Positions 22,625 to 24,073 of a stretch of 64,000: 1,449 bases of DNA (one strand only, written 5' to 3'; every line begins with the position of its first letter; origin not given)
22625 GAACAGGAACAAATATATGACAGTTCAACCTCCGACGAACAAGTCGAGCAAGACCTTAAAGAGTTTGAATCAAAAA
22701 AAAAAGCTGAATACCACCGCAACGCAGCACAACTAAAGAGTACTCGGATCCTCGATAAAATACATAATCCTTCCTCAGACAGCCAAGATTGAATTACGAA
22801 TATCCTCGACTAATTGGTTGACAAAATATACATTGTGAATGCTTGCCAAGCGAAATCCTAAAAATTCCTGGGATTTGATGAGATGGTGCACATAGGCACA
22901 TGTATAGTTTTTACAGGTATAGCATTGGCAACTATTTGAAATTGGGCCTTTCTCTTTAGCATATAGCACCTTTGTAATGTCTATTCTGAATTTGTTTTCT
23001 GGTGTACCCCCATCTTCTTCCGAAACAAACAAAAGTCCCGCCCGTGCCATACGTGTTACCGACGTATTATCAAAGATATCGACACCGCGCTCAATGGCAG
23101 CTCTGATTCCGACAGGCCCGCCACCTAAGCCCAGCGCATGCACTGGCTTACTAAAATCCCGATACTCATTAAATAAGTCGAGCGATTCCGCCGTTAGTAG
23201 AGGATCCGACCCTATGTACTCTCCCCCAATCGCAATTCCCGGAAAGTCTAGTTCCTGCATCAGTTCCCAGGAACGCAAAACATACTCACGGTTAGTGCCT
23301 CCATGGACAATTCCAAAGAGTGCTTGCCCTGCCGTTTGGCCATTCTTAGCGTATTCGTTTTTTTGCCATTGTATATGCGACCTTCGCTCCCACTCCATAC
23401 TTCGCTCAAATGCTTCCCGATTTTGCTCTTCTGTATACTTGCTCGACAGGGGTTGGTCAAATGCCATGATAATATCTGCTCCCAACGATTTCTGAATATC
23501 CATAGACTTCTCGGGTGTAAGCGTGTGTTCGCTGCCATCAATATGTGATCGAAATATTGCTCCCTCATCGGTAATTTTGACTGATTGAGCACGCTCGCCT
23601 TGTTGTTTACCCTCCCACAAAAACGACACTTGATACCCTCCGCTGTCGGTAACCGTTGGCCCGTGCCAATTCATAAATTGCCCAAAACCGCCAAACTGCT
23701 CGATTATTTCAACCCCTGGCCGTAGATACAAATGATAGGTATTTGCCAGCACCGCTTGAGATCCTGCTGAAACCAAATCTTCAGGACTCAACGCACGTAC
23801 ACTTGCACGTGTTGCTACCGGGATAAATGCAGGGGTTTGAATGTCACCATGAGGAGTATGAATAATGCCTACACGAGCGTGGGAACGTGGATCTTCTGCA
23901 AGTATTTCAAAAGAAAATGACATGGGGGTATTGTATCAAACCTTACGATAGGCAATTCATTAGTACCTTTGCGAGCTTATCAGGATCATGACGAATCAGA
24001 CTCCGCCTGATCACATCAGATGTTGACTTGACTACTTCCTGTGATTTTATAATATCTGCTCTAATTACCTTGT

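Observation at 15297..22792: Cluster of giant low-complexity proteins, each paired with a small acidic helical protein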

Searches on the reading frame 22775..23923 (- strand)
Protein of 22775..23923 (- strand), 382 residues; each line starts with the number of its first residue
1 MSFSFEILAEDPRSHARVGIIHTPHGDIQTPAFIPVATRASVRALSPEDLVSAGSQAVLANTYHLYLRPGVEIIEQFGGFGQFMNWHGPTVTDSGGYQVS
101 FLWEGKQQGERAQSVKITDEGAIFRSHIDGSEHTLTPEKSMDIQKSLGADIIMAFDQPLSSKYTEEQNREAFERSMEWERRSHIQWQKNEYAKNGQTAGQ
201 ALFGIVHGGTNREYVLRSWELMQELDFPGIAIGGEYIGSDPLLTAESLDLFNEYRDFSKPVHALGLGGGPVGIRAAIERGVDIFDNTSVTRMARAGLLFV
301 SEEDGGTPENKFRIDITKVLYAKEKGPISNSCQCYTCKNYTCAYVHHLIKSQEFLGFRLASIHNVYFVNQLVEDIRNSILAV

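Call 17: find_related_loci(query=window:22775-23923:-, collection=genome_contigs, flank=10000)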
Query window:22775-23923:- (382 aa) in genome_contigs; peptide patterns used: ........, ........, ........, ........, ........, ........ (x = any residue, [..] = any of these).
600 stretches matched a pattern (row limit reached: there are more); 574 encode a relative of the query (tblastn E <= 1e-3); the best 80 are kept; 80 distinct loci.
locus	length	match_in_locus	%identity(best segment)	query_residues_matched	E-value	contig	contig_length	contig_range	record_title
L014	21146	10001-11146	42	3-380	2e-94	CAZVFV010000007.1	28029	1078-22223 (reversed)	MAG TPA_asm: uncultured Candidatus Saccharibacteria bacterium isolate SRP128246_co1_407 genome assembly, contig: NODE_29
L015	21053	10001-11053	43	2-379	1e-94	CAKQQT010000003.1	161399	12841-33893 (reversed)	MAG: uncultured Clostridia bacterium isolate REFINED_METABAT215_TOP10_CONTIGS_1500_ASSEMBLY_K77_MERGED__Hadza_PheChl_Fib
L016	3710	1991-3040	41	3-380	1e-94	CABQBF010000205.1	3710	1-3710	MAG TPA_asm: uncultured Peptococcaceae bacterium isolate MGYG-HGUT-00413 genome assembly, contig: GUT_GENOME009437_205,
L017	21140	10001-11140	43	3-380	1e-93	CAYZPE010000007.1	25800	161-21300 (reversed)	MAG TPA_asm: uncultured Candidatus Saccharibacteria bacterium isolate SRP128246_co1_519 genome assembly, contig: NODE_34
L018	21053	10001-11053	43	2-379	3e-93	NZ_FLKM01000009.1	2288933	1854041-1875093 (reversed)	Emergencia timonensis strain SN18, whole genome shotgun sequence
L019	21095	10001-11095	42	2-379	2e-93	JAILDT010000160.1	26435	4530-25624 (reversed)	MAG: Clostridia bacterium isolate RUI027 k141_2746103_flag=0_multi=60.0000_len=26435, whole genome shotgun sequence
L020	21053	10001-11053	43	2-379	2e-93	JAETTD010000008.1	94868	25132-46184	MAG: Bacillota bacterium isolate S35_Bin7 scaffold_277, whole genome shotgun sequence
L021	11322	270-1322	42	2-379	1e-93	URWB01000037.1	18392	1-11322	uncultured Clostridiales bacterium isolate UMGS1400 genome assembly, contig: NODE_1466_length_18392_cov_4.378688, whole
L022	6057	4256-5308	41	2-379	4e-93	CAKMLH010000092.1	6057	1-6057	MAG TPA_asm: uncultured Clostridia bacterium isolate ERR2244943_bin.14_metaWRAP_v1.1_MAG genome assembly, contig: NODE_9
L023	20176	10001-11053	41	2-379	5e-93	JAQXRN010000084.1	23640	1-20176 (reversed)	MAG: Bacillota bacterium isolate SUG1458 k141_6421795, whole genome shotgun sequence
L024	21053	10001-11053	40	1-379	9e-93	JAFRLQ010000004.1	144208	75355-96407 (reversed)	MAG: Clostridia bacterium isolate RGIG2582 Goat_Jejunum.Co__c31313, whole genome shotgun sequence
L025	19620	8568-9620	41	2-379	8e-93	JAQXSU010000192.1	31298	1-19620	MAG: Bacillota bacterium isolate SUG1491 k141_483056, whole genome shotgun sequence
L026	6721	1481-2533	41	2-379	2e-92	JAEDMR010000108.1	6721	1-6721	MAG: Bacillota bacterium isolate MAG271 NODE_15100_length_6721_cov_4.235224, whole genome shotgun sequence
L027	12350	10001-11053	42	2-379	2e-92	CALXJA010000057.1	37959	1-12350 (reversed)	MAG: uncultured Emergencia sp. isolate E08__bin178 genome assembly, contig: E08__k127_8203071, whole genome shotgun sequ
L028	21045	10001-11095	42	2-379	2e-92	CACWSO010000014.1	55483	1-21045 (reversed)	MAG: uncultured Clostridiales bacterium isolate RUG10876 genome assembly, contig: RUG10876_asm_14, whole genome shotgun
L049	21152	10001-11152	43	3-380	1e-93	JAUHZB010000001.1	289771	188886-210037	MAG: bacterium isolate 3_bin.93 NODE_78_length_289771_cov_1.747283, whole genome shotgun sequence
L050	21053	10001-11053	42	2-379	3e-90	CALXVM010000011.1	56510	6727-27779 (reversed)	MAG: uncultured Clostridia bacterium isolate BRZ_CS__bin95 genome assembly, contig: BRZ_CS__NODE_937_length_56510_cov_8.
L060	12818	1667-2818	41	2-379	2e-89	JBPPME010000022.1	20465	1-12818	MAG: Candidatus Saccharimonadales bacterium isolate BIOS2019_out_127 k131_988668, whole genome shotgun sequence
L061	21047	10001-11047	41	2-379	8e-90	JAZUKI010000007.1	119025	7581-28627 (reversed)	MAG: Clostridia bacterium isolate T1900045249_TH20190019.MAGScoT_cleanbin_000029 SGB_5729_k141_2374954, whole genome sho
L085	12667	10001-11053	42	2-379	1e-88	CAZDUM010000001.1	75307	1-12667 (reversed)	MAG TPA_asm: uncultured Oscillospiraceae bacterium isolate SRP314395_co1_234 genome assembly, contig: NODE_161_length_75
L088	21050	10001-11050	41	2-379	1e-88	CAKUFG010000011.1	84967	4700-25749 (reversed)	MAG: uncultured Clostridia bacterium isolate REFINED_METABAT215_TOP10_CONTIGS_1500_ASSEMBLY_K77_MERGED__Hadza_PheChl_Fib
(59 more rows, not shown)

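Call 101: search_protein_families(library=pfam, proteins=[L085:4243-6105:+, L088:17467-18984:+, L049:15134-16996:+, L050:11120-12754:+, L060:10370-12817:-, L061:4773-7580:+], max_evalue=0.00001)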
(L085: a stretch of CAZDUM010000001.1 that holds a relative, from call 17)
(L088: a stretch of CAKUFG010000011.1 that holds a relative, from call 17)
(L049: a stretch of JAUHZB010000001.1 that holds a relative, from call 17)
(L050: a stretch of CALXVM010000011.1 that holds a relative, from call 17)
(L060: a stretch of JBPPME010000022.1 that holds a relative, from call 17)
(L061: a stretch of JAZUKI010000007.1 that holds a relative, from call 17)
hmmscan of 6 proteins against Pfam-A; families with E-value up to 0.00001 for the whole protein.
L085:4243-6105:+ (621 aa): 0 families

L088:17467-18984:+ (506 aa): 0 families

L049:15134-16996:+ (621 aa): 7 families
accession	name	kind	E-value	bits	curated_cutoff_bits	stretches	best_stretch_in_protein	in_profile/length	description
PF01434.24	Peptidase_M41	-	1.4e-58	198.3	29.9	1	422-610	2-191/191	Peptidase family M41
PF00004.35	AAA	-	2.8e-47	160.9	21.2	1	208-340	1-130/131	ATPase family associated with various cellular activities (AAA)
PF17862.7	AAA_lid_3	-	1.7e-11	43.9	27.2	1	363-406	1-44/45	AAA+ lid domain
PF06480.20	FtsH_ext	-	4.4e-08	33.7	25.5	0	27-114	3-99/103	FtsH Extracellular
PF07728.20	AAA_5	-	3.6e-07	30.7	22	1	207-328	1-136/139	AAA domain (dynein-related subfamily)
PF20720.3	nSTAND3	-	4.1e-06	27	27.2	0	208-355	20-153/155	Novel STAND NTPase 3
PF13191.12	AAA_16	-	5.9e-06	27.3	32.6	0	198-237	17-59/167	AAA ATPase domain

L050:11120-12754:+ (545 aa): 1 family
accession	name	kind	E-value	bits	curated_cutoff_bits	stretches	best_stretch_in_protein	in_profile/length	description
PF14903.11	WG_beta_rep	-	1.2e-10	41.7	25.6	0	349-368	1-20/35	WG containing repeat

L060:10370-12817:- (816 aa): 4 families
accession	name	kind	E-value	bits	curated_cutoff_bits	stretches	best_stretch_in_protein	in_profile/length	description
PF04998.22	RNA_pol_Rpb1_5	-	2.4e-54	185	28.5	1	338-705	1-257/267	RNA polymerase Rpb1, domain 5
PF00623.25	RNA_pol_Rpb1_2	-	2.6e-26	93.3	25.3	1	14-85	94-165/166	RNA polymerase Rpb1, domain 2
PF04983.23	RNA_pol_Rpb1_3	-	3.3e-22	79.6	28.9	1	89-229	1-161/162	RNA polymerase Rpb1, domain 3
PF05000.22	RNA_pol_Rpb1_4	-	2e-06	28.1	24.8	1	273-325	15-81/107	RNA polymerase Rpb1, domain 4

L061:4773-7580:+ (936 aa): 4 families
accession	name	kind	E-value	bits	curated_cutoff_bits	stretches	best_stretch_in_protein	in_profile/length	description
PF00133.28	tRNA-synt_1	-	4.5e-140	467.5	22.7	1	46-663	7-414/414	tRNA synthetases class I (I, L, M and V)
PF08264.19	Anticodon_1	-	1.3e-35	122.9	25.1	1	706-864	1-148/148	Anticodon-binding domain of tRNA ligase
PF09334.17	tRNA-synt_1g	-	9.5e-27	94.2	20.1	1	71-214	8-136/391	tRNA synthetases class I (M)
PF01406.26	tRNA-synt_1e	-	3.9e-09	36.7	27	1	567-668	197-297/301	tRNA synthetases class I (C) catalytic domain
